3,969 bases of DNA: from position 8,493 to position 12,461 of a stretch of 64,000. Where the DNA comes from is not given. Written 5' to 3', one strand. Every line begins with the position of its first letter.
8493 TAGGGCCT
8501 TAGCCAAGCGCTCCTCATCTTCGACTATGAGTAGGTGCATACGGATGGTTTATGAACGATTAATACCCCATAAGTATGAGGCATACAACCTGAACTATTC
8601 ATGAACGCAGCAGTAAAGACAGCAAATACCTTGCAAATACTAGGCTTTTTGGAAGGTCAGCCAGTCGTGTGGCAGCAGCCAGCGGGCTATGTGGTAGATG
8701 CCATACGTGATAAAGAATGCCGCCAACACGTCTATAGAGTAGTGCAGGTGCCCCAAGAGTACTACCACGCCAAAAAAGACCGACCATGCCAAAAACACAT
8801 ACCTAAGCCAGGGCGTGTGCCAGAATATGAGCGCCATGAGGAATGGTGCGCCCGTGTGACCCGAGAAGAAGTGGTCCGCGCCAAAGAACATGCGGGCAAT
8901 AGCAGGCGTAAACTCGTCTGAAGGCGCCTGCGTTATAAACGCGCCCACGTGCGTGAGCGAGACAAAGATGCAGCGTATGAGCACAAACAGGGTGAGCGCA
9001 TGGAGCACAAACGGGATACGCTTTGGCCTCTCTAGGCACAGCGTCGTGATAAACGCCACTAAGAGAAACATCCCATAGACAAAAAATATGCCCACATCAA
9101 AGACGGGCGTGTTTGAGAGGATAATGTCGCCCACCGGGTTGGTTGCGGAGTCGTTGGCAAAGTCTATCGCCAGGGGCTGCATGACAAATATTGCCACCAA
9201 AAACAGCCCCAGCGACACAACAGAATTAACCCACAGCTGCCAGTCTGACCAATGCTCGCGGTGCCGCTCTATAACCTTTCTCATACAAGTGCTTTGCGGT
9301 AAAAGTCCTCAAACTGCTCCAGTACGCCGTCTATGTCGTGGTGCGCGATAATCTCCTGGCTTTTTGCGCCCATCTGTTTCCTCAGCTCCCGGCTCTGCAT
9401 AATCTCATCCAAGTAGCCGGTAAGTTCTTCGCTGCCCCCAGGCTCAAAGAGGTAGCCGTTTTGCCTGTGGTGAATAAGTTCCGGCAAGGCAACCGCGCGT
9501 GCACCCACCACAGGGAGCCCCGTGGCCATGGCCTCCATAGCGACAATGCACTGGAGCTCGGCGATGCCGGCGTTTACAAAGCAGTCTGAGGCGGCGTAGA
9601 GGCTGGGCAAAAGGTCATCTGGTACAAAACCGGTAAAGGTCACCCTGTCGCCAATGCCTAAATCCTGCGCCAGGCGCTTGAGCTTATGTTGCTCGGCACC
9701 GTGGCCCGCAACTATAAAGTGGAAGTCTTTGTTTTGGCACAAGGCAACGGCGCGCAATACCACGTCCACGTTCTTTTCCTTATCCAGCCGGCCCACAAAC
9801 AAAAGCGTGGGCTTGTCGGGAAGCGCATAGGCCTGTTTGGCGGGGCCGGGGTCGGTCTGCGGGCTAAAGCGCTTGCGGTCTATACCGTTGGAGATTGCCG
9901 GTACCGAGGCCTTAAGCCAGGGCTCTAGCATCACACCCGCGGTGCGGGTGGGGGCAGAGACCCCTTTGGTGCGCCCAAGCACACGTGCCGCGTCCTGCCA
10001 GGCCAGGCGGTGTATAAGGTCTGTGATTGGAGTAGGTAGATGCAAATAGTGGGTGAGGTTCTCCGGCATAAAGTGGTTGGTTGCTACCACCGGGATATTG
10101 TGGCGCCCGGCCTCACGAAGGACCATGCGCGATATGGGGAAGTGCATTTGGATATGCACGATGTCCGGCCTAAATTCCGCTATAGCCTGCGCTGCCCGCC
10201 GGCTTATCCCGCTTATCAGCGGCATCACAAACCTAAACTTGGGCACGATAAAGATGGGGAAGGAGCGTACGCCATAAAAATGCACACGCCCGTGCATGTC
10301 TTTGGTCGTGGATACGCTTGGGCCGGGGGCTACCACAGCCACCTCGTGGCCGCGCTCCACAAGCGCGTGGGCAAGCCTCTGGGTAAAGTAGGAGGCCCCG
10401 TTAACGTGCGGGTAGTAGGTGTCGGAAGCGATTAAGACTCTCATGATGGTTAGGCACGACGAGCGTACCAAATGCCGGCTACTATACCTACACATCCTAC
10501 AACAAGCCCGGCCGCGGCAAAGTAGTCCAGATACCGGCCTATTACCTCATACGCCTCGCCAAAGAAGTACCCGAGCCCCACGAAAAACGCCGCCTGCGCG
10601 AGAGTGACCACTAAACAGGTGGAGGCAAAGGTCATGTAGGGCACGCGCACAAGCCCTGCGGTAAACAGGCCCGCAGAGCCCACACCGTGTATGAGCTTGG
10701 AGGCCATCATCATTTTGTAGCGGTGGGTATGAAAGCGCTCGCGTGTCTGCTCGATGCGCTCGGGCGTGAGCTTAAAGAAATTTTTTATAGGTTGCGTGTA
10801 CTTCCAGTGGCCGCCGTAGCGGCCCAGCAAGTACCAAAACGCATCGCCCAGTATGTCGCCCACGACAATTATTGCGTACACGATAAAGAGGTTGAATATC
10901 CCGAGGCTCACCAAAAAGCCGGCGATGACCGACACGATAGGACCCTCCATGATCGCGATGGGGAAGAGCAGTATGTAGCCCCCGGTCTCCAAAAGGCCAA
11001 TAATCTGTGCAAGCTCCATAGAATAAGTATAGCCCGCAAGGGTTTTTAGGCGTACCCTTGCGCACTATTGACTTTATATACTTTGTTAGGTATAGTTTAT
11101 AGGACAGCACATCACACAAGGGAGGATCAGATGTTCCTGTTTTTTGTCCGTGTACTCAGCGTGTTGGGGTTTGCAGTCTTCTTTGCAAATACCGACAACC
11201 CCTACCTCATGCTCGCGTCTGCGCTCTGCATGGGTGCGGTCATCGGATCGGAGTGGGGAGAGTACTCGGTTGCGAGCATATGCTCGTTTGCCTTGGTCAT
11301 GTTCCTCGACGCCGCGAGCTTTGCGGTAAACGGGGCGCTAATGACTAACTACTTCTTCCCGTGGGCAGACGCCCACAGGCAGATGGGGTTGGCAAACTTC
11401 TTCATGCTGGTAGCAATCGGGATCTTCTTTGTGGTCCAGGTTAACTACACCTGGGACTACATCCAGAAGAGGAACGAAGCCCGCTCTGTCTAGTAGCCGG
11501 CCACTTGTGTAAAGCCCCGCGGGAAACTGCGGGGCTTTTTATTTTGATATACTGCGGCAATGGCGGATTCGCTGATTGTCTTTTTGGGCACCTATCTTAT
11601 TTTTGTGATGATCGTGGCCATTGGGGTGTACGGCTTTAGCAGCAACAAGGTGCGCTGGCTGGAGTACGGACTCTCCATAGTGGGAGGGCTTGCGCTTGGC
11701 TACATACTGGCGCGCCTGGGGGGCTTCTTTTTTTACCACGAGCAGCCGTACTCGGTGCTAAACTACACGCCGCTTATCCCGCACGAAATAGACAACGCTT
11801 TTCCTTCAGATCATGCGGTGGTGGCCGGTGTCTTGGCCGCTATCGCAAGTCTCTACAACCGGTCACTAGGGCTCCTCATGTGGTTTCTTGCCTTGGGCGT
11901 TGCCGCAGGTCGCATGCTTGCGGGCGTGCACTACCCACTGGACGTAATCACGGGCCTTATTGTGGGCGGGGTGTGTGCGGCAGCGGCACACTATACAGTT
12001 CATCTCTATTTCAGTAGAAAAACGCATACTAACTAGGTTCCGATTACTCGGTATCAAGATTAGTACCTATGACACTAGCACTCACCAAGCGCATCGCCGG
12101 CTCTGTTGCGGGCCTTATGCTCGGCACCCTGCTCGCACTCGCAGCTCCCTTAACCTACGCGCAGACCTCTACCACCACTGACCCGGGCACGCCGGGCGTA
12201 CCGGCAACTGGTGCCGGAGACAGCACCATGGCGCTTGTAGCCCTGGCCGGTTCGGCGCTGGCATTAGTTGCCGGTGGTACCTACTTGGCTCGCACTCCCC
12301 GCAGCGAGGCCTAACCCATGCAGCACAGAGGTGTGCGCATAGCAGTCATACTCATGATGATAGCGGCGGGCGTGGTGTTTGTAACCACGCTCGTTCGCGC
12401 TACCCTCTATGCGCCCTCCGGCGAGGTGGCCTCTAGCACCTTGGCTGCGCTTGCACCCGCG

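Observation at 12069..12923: Membrane sortase paired with a minimal 81-aa substrate consisting of little more than a signal peptide and sorting signal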

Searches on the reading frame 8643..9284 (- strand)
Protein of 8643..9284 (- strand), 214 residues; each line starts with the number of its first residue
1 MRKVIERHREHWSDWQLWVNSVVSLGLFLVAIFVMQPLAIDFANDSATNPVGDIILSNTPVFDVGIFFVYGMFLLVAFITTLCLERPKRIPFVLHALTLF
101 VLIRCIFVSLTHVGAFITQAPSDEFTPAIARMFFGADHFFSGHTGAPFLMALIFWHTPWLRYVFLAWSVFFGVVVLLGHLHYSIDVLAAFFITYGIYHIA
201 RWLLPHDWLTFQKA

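Call 55: search_protein_families(library=pfam, proteins=[window:8643-9284:-], max_evalue=0.001)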
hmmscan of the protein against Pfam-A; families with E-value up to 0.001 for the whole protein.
window:8643-9284:- (214 aa): 1 family
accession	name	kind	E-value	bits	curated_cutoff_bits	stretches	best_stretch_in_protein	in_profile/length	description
PF14360.12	PAP2_C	-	6.3e-07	30.3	27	1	136-199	3-71/74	PAP2 superfamily C-terminal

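Call 68: search_protein_families(library=ncbifam, proteins=[window:8643-9284:-], max_evalue=0.001)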
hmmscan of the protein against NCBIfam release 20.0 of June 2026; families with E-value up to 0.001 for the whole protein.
window:8643-9284:- (214 aa): 0 families

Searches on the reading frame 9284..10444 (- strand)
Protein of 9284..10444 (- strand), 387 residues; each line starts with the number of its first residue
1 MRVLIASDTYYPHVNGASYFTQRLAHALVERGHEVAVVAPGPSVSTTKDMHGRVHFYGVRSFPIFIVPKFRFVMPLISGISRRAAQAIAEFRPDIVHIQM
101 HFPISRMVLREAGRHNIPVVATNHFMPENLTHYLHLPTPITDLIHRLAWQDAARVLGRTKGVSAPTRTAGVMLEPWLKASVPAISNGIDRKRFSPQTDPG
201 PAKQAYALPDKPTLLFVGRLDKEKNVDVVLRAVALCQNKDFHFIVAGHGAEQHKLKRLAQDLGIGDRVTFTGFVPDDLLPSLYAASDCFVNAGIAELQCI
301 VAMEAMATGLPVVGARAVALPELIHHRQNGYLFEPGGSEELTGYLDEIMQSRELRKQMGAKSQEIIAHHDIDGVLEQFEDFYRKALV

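Call 68: search_protein_families(library=ncbifam, proteins=[window:9284-10444:-], max_evalue=0.001)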
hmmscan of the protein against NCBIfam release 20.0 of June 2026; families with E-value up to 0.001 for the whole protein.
window:9284-10444:- (387 aa): 41 families (the best 25 are shown)
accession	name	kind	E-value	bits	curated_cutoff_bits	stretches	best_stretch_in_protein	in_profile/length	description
TIGR03999.1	thiol_BshA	equivalog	1.4e-30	106.5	273.7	1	10-386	7-374/375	N-acetyl-alpha-D-glucosaminyl L-malate synthase BshA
NF053787.1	GlcN_PG_synth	equivalog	1.3e-29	103.2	480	1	28-384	29-358/361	N-acetylglucosaminyl phosphatidylglycerol synthase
TIGR03088.1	stp2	hypoth_equivalog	3.4e-28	98.7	409.05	1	181-386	162-374/374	TIGR03088 family PEP-CTERM/XrtA system glycosyltransferase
NF049988.1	MGlcDAGSynMgs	equivalog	9.5e-27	94.3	400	1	1-373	1-375/398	alpha-monoglucosyldiacylglycerol synthase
NF041876.1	EPS_EpsE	equivalog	8.7e-26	91.1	400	1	145-368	155-378/389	exopolysaccharide biosynthesis GT4 family glycosyltransferase EpsE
TIGR04047.1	MSMEG_0565_glyc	hypoth_equivalog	5.4e-24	85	259.85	1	9-383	6-372/373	MSMEG_0565 family glycosyltransferase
TIGR03449.1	mycothiol_MshA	equivalog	8.1e-24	84.3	462.5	1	180-386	189-404/406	D-inositol-3-phosphate glycosyltransferase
TIGR04063.1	stp3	hypoth_equivalog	2.2e-23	82.8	442.05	1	8-385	7-395/397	TIGR04063 family PEP-CTERM/XrtA system glycosyltransferase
TIGR04157.1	glyco_rSAM_CFB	subfamily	1e-19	70.9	400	1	183-333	197-348/406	TIGR04157 family glycosyltransferase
NF038295.1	EPS_HpsP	equivalog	3.6e-19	69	550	1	187-383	184-385/388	hormogonium polysaccharide biosynthesis glycosyltransferase HpsP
NF038298.1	EPS_HpsO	equivalog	4.4e-19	68.5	575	1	186-384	176-386/388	hormogonium polysaccharide biosynthesis glycosyltransferase HpsO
TIGR02149.1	glgA_Coryne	subfamily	6.7e-19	68.3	302.4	1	161-384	150-389/391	glycogen synthase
NF047684.1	TeichurnBiosyTuaC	equivalog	6.7e-18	64.8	550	1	184-384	190-388/391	teichuronic acid biosynthesis protein TuaC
NF007640.0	PRK10307.1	subfamily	2.2e-16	59.8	276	2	181-380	196-402/411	WcaI family glycosyltransferase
NF053513.1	Gtran_IagA_BgsA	equivalog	2.5e-16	59.6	460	1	94-386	45-332/333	LTA glycolipid anchor biosynthesis glycosyltransferase, IagA/BgsA family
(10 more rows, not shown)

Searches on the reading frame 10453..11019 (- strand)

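Call 55: search_protein_families(library=pfam, proteins=[window:10453-11019:-], max_evalue=0.001)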
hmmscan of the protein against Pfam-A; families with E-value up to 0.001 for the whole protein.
window:10453-11019:- (189 aa): 1 family
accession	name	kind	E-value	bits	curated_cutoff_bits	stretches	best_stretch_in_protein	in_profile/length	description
PF09335.16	VTT_dom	-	4.2e-11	43.8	33.9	1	32-151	9-122/123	VTT domain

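Call 68: search_protein_families(library=ncbifam, proteins=[window:10453-11019:-], max_evalue=0.001)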
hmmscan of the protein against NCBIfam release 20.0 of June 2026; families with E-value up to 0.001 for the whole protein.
window:10453-11019:- (189 aa): 2 families
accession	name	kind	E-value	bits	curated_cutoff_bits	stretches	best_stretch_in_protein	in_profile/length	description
NF008102.0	PRK10847.1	equivalog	3.2e-11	43.4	236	1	23-189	48-213/219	DedA family protein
NF052604.1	UndecprPTUtpABac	equivalog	4.2e-10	40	250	1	10-180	15-184/198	undecaprenyl phosphate transporter UptA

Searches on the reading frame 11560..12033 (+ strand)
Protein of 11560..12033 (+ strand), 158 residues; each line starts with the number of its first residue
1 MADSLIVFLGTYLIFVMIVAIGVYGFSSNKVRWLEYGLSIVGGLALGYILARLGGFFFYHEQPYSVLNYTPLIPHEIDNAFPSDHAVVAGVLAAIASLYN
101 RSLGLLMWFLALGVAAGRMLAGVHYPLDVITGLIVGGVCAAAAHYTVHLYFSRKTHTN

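Call 55: search_protein_families(library=pfam, proteins=[window:11560-12033:+], max_evalue=0.001)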
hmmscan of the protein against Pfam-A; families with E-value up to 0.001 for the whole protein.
window:11560-12033:+ (158 aa): 2 families
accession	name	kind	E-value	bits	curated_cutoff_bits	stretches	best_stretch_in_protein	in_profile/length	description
PF01569.27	PAP2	-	2.6e-17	63.3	27.2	1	38-148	3-126/130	PAP2 superfamily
PF14378.12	PAP2_3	-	1e-07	32.4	27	1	79-141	125-189/190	PAP2 superfamily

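Call 68: search_protein_families(library=ncbifam, proteins=[window:11560-12033:+], max_evalue=0.001)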
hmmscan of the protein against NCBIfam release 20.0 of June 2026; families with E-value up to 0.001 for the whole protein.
window:11560-12033:+ (158 aa): 3 families
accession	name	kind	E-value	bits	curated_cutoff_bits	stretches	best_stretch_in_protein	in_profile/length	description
NF008813.0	PRK11837.1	equivalog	1.4e-13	51.3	229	1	5-144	26-169/202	undecaprenyl-diphosphate phosphatase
NF047884.1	UdeprDiPSep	equivalog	4.6e-13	49.5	250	1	5-142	44-182/188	undecaprenyl-diphosphatase SepP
NF007975.0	PRK10699.1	equivalog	1.1e-06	28.3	261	1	76-150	154-233/254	phosphatidylglycerophosphatase B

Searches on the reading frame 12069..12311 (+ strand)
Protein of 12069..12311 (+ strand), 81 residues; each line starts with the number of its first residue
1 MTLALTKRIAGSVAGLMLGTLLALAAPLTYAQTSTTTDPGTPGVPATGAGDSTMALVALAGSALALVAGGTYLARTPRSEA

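Call 3: search_protein_families(library=ncbifam, proteins=[window:12069-12311:+], max_evalue=1)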
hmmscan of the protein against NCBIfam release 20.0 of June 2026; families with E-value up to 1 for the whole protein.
window:12069-12311:+ (81 aa): 2 families
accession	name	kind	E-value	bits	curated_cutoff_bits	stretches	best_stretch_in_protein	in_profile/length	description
TIGR01167.1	LPXTG_anchor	domain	0.05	14.3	15.9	1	45-73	3-27/34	LPXTG cell wall anchor domain-containing protein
NF000263.1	MATE_multi_NorM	equivalog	0.17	11.3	950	1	10-67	9-66/459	multidrug efflux MATE transporter NorM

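Call 4: search_protein_families(library=pfam, proteins=[window:12069-12311:+], max_evalue=1)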
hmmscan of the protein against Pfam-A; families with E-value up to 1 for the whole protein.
window:12069-12311:+ (81 aa): 0 families

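Call 7: find_encoding_contigs(protein=window:12069-12311:+, flank=5000, max_places=6)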
Protein window:12069-12311:+ (81 aa): 5 contigs read that carry it; 3 places shown.
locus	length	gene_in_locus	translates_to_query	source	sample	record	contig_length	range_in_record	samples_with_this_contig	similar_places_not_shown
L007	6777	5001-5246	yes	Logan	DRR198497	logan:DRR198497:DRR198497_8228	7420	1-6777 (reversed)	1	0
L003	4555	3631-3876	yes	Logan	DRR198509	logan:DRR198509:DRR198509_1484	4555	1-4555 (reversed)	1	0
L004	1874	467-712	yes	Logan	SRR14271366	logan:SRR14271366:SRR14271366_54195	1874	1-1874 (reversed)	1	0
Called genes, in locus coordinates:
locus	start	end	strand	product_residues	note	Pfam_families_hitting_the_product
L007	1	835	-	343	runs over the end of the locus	PF00512:HisKA, PF02518:HATPase_c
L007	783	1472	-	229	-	PF00072:Response_reg, PF00486:Trans_reg_C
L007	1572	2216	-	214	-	PF14360:PAP2_C (weak)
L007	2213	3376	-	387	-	PF13477:Glyco_trans_4_2 (faint), PF20706:GT4-conflict (faint), PF13439:Glyco_transf_4, PF13579:Glyco_trans_4_4, PF00534:Glycos_transf_1, PF13692:Glyco_trans_1_4, PF13524:Glyco_trans_1_2 (weak)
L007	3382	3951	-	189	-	PF09335:VTT_dom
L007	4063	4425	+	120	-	-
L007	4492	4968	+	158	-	PF01569:PAP2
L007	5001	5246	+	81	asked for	-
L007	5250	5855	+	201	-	PF04203:Sortase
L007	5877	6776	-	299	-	?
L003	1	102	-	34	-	?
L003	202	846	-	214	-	PF14360:PAP2_C (weak)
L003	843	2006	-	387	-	PF13477:Glyco_trans_4_2 (faint), PF20706:GT4-conflict (faint), PF13439:Glyco_transf_4, PF13579:Glyco_trans_4_4, PF00534:Glycos_transf_1, PF13692:Glyco_trans_1_4, PF13524:Glyco_trans_1_2 (weak)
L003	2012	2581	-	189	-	PF09335:VTT_dom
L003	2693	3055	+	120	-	-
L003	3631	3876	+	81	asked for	-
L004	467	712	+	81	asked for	-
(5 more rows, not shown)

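Call 8: find_homologous_proteins(query=window:12069-12311:+, max_evalue=0.01)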
Query window:12069-12311:+ (81 aa): 37 proteins with E <= 0.01 among 152 candidates.
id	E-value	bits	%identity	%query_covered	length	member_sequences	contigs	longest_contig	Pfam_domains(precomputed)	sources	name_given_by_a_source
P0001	1.5e-36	141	96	100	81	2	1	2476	-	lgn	-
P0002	4.2e-23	98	70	99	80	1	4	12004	-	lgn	-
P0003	1.4e-22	97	73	100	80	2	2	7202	-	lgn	-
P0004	4.3e-20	89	67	96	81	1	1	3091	-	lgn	-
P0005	5.7e-20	88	82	80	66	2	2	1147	-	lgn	-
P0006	1.1e-18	84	67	98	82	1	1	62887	-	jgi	jgi:hypothetical protein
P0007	1.4e-17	81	61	100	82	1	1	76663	-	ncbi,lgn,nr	ncbi:MAG: hypothetical protein JWL87_694 [Candidatus Adlerbacteria bacterium]|nr:hypothetical protei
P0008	6.8e-17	79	63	98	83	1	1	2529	-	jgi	jgi:hypothetical protein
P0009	6.9e-17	79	62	98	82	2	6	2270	-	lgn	-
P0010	7.3e-17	78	64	98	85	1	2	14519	-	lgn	-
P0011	7.6e-17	78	61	98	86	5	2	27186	-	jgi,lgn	jgi:hypothetical protein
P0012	1.1e-16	78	68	98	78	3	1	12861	-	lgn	-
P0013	1.4e-16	78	64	99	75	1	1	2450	-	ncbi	-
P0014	3.2e-16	76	64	98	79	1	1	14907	-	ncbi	-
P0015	3.6e-16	76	68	62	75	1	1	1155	-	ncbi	-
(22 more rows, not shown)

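Call 15: search_protein_representatives(alignment_id=A1)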
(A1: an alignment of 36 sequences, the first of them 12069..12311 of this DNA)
Query: 36 sequences, 79 profile positions. Proteins with E-value up to 0.001 (for the whole library): 227; up to 1e-10: 5; up to 1e-30: 1. The best 150 are listed.
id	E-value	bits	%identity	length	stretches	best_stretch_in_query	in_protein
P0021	1.3e-33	131.2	-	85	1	1-79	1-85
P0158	1.3e-12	63.9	-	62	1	22-75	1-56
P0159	1.2e-11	60.9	-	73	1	16-75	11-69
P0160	3.8e-11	59.2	-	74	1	20-76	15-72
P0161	5.4e-11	58.7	-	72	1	24-74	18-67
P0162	1.2e-10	57.6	-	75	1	12-76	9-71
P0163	8.5e-10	54.9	-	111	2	31-76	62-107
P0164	9.6e-10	54.7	-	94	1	21-74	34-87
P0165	9.9e-10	54.7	-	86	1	19-77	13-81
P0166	1.5e-09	54.1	-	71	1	25-75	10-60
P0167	1.9e-09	53.8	-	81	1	7-75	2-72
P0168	2.2e-09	53.6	-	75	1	21-77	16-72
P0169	2.5e-09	53.4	-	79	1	27-77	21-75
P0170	2.6e-09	53.3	-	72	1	24-76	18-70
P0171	2.8e-09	53.2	-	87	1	15-78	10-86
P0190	2.2e-07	47.2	-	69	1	19-77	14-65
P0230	3.3e-06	43.4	-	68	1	22-77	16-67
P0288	5.0e-05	39.6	-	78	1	16-75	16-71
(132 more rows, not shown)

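Call 30: find_related_loci(query=A1, collection=metagenome_contigs, flank=3000)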
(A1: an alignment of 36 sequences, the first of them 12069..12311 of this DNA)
Query A1 (81 aa) in metagenome_contigs; peptide patterns used: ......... (x = any residue, [..] = any of these).
166 stretches matched a pattern; 4 encode a relative of the query (tblastn E <= 1e-3); 4 distinct loci.
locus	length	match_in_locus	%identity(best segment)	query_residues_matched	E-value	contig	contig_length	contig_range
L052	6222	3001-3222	68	1-80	2e-23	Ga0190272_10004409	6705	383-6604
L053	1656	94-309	59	3-79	3e-20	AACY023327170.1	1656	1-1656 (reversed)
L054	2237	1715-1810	81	1-32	3e-13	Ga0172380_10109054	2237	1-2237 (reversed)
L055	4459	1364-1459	75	1-32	3e-10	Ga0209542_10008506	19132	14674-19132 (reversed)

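Call 60: find_encoding_contigs(protein=P0190, flank=4000, max_places=2)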
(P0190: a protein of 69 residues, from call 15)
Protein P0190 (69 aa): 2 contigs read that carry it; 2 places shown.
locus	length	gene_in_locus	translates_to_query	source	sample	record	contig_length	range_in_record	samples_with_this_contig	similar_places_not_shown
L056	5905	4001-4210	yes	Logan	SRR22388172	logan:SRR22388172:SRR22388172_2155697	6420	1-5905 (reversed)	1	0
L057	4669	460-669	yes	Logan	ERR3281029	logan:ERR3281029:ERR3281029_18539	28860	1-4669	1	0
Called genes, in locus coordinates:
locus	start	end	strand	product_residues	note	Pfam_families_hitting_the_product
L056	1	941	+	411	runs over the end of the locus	PF00890:FAD_binding_2, PF01266:DAO (weak), PF01494:FAD_binding_3, PF03486:HI0933_like, PF07992:Pyr_redox_2, PF12831:FAD_oxidored, PF13450:NAD_binding_8 (weak), PF22780:HI0933_like_1st, +3 more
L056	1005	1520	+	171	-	PF05974:DUF892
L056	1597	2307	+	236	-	PF18914:DUF5666 (faint)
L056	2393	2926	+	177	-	-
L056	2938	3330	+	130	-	-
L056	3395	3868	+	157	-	-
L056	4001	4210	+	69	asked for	-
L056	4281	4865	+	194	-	PF04203:Sortase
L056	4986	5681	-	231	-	PF01479:S4, PF00849:PseudoU_synth_2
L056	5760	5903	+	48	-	?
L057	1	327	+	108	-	?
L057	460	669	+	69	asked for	-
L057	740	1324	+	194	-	PF04203:Sortase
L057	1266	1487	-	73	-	-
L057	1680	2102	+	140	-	PF13419:HAD_2 (weak), PF13242:Hydrolase_like (weak)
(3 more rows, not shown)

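Call 61: find_encoding_contigs(protein=P0230, flank=3000, max_places=1)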
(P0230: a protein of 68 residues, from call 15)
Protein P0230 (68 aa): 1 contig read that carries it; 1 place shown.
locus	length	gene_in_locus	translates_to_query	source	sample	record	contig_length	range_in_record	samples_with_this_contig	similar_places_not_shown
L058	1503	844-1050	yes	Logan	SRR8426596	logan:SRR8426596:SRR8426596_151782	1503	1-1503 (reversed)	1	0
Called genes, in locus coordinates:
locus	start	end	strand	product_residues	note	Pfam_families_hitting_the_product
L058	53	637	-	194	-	PF04203:Sortase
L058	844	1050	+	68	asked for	-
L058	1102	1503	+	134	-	?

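Call 62: find_encoding_contigs(protein=P0288, flank=3000, max_places=1)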
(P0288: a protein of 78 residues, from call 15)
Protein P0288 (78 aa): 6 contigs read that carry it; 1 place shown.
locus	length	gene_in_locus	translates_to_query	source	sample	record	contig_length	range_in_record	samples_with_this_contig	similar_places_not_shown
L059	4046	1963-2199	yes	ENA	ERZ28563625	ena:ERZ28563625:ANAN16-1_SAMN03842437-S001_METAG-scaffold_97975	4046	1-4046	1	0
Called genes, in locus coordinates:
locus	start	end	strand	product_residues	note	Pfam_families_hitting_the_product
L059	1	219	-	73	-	?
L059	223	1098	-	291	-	PF02735:Ku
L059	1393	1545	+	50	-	PF18919:DUF5670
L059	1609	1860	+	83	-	-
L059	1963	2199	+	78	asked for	-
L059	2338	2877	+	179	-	PF04203:Sortase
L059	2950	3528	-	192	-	-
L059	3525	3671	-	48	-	-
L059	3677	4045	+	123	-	?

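Call 63: find_encoding_contigs(protein=P0161, flank=3000, max_places=1)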
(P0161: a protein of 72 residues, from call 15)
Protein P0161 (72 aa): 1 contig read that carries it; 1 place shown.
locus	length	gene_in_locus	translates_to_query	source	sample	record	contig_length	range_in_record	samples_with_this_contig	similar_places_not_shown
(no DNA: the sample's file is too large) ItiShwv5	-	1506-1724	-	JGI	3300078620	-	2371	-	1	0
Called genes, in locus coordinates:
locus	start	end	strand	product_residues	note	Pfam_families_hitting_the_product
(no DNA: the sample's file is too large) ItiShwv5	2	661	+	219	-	?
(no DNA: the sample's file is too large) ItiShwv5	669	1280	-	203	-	PF04203:Sortase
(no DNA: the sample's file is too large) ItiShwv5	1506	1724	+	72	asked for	-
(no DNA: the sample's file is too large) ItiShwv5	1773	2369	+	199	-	?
